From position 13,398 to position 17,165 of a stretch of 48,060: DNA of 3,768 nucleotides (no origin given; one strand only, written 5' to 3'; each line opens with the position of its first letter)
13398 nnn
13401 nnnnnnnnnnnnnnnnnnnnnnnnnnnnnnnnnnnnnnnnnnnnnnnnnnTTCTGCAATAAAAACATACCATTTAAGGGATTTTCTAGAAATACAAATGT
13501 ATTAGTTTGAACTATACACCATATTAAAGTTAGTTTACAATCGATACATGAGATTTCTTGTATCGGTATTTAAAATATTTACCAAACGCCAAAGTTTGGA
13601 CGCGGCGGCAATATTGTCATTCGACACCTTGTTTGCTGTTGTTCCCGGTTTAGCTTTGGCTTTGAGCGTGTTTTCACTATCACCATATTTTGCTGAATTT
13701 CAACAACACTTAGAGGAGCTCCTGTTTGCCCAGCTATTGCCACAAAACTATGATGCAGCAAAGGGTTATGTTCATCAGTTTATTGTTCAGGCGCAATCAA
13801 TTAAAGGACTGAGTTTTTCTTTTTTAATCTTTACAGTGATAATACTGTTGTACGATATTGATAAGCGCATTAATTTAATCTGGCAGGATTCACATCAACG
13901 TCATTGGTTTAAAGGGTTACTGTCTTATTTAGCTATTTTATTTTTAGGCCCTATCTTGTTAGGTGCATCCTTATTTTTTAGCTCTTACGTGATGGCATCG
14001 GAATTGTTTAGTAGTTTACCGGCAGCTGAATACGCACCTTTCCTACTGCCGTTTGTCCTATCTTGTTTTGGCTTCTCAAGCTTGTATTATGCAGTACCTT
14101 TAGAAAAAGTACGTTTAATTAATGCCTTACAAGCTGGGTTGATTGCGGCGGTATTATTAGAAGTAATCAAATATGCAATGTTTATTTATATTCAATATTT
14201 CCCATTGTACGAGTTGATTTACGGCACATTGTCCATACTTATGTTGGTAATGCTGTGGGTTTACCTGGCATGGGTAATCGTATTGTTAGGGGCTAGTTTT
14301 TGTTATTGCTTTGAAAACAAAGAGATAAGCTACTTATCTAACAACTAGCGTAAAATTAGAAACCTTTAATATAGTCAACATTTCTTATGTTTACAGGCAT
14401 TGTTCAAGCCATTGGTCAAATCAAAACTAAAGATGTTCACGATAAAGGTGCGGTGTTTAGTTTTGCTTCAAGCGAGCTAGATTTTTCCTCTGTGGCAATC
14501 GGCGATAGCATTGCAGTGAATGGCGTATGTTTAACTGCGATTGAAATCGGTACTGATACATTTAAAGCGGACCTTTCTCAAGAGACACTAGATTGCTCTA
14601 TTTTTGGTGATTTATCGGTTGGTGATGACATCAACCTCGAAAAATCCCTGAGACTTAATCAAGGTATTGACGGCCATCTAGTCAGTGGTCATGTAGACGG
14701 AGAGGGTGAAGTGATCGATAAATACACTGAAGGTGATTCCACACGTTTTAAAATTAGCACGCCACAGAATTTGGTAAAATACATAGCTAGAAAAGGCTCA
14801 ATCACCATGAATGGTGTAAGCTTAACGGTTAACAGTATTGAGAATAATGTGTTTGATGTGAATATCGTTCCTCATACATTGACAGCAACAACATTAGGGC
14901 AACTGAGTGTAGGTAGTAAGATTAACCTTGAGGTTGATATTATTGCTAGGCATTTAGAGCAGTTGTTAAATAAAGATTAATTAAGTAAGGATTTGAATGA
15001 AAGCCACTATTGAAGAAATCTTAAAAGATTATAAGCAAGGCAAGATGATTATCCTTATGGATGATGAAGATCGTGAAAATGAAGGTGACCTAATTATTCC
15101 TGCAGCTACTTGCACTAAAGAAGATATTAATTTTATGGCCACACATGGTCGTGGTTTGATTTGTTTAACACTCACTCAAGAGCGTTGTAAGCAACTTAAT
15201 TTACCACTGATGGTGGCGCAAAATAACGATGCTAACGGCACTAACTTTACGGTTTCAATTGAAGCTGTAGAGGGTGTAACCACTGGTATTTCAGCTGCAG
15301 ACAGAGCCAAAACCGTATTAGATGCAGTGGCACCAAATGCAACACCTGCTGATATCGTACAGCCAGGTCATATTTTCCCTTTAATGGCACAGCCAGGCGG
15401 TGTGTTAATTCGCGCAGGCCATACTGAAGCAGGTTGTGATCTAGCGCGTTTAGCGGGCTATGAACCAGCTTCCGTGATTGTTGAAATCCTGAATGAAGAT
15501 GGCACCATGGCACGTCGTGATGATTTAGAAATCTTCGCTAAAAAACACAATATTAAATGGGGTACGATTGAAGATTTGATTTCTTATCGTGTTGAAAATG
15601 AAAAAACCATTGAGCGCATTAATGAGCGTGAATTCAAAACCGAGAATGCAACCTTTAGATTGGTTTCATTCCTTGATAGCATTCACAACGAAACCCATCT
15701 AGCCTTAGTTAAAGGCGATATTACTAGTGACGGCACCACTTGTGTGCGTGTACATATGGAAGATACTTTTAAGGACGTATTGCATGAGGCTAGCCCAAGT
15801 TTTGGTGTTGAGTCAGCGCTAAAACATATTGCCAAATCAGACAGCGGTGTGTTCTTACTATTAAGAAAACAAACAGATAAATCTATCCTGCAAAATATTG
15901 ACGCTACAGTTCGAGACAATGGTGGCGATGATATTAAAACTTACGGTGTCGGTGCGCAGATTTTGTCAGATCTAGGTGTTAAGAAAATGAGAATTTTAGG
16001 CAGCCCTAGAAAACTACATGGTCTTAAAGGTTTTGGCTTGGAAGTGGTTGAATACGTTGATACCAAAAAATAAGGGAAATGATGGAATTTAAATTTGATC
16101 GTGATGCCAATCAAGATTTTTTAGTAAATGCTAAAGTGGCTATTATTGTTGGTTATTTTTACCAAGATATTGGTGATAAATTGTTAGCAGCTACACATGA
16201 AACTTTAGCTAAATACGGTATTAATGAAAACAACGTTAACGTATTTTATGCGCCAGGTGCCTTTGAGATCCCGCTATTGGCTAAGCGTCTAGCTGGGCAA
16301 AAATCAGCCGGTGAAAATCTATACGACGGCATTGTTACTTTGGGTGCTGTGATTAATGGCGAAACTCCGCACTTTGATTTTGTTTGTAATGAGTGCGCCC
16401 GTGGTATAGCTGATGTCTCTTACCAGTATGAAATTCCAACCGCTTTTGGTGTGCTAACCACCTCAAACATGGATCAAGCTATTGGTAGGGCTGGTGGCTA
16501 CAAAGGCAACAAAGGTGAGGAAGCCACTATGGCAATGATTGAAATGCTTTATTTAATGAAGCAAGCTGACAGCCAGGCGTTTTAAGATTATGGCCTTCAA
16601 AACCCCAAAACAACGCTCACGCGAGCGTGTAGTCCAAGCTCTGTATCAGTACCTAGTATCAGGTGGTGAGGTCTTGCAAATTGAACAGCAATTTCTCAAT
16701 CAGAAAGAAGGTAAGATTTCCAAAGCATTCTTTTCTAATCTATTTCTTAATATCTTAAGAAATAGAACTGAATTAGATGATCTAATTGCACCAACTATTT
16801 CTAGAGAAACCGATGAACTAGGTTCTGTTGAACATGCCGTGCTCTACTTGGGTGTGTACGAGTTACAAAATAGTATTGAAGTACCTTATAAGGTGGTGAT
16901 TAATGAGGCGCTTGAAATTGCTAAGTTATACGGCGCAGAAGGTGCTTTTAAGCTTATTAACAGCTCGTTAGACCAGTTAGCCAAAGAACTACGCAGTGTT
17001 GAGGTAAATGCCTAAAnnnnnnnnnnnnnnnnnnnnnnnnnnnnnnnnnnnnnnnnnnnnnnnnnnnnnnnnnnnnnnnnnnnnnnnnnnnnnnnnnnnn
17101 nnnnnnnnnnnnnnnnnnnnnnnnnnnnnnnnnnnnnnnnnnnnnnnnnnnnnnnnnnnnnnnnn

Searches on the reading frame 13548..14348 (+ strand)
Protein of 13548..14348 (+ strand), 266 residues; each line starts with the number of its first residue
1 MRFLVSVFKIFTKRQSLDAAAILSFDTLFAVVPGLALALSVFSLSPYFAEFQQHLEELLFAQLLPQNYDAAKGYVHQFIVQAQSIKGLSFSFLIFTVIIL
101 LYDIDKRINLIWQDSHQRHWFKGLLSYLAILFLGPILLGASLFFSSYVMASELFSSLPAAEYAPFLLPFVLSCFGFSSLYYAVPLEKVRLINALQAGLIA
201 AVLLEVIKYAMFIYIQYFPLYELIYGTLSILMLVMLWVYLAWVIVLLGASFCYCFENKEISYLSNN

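Call 42: search_protein_families(library=pfam, proteins=[window:13548-14348:+], max_evalue=0.00001)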
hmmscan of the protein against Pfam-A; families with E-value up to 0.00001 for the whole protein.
window:13548-14348:+ (266 aa): 1 family
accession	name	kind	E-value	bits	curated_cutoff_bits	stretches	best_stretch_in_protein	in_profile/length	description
PF03631.20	Virul_fac_BrkB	-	1.9e-47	162.5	33.7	1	16-258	5-258/259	Virulence factor BrkB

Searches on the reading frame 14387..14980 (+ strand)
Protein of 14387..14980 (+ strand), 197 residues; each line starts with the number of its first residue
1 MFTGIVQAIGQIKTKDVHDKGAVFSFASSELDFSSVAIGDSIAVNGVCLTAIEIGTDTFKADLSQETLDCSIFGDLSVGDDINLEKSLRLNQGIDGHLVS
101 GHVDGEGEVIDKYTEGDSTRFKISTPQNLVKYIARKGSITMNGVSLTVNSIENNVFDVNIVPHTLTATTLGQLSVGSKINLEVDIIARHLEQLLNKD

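Call 42: search_protein_families(library=pfam, proteins=[window:14387-14980:+], max_evalue=0.00001)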
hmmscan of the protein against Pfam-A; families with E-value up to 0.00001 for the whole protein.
window:14387-14980:+ (197 aa): 1 family
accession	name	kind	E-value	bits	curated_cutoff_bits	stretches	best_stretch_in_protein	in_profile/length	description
PF00677.23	Lum_binding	-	6.3e-48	161.2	27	2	100-184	1-86/86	Lumazine binding domain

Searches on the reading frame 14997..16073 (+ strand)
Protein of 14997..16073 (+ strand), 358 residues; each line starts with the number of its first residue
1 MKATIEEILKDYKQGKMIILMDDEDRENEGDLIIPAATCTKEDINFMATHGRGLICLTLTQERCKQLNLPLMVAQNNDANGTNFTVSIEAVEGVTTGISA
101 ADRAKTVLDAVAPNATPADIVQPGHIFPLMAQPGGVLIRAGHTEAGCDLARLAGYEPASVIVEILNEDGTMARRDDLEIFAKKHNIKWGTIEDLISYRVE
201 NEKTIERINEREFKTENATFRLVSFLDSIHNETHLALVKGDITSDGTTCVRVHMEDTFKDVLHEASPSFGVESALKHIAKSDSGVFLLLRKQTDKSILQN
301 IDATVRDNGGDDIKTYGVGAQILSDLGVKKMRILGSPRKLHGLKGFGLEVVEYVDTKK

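Call 42: search_protein_families(library=pfam, proteins=[window:14997-16073:+], max_evalue=0.00001)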
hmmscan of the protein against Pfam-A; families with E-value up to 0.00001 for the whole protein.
window:14997-16073:+ (358 aa): 2 families
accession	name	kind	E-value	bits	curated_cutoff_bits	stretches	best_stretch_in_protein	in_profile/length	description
PF00926.24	DHBP_synthase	-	1.8e-84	282.4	26.4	1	6-197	1-191/191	3,4-dihydroxy-2-butanone 4-phosphate synthase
PF00925.25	GTP_cyclohydro2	-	6.8e-36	123.8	23.3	1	207-354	2-164/165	GTP cyclohydrolase II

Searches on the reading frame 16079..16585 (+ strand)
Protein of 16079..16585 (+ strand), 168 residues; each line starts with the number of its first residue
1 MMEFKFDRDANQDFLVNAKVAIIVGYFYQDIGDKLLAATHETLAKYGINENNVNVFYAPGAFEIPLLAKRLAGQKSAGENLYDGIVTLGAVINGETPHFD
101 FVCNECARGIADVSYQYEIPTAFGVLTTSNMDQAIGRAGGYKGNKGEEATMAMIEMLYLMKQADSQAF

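Call 42: search_protein_families(library=pfam, proteins=[window:16079-16585:+], max_evalue=0.00001)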
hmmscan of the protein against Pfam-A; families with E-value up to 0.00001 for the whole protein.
window:16079-16585:+ (168 aa): 1 family
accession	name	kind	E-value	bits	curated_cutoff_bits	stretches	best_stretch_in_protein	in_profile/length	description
PF00885.24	DMRL_synthase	-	2.1e-47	161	26.7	1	18-160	2-138/139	6,7-dimethyl-8-ribityllumazine synthase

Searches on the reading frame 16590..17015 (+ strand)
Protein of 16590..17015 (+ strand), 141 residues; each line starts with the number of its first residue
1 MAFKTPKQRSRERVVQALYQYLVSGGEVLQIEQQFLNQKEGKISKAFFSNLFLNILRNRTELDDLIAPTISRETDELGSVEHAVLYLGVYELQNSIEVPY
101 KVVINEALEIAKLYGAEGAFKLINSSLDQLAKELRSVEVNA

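Call 42: search_protein_families(library=pfam, proteins=[window:16590-17015:+], max_evalue=0.00001)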
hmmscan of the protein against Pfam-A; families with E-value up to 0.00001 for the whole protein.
window:16590-17015:+ (141 aa): 1 family
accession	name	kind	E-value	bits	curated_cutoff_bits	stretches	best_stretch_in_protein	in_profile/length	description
PF01029.23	NusB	-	2.7e-26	93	23.1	1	9-132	2-133/133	NusB family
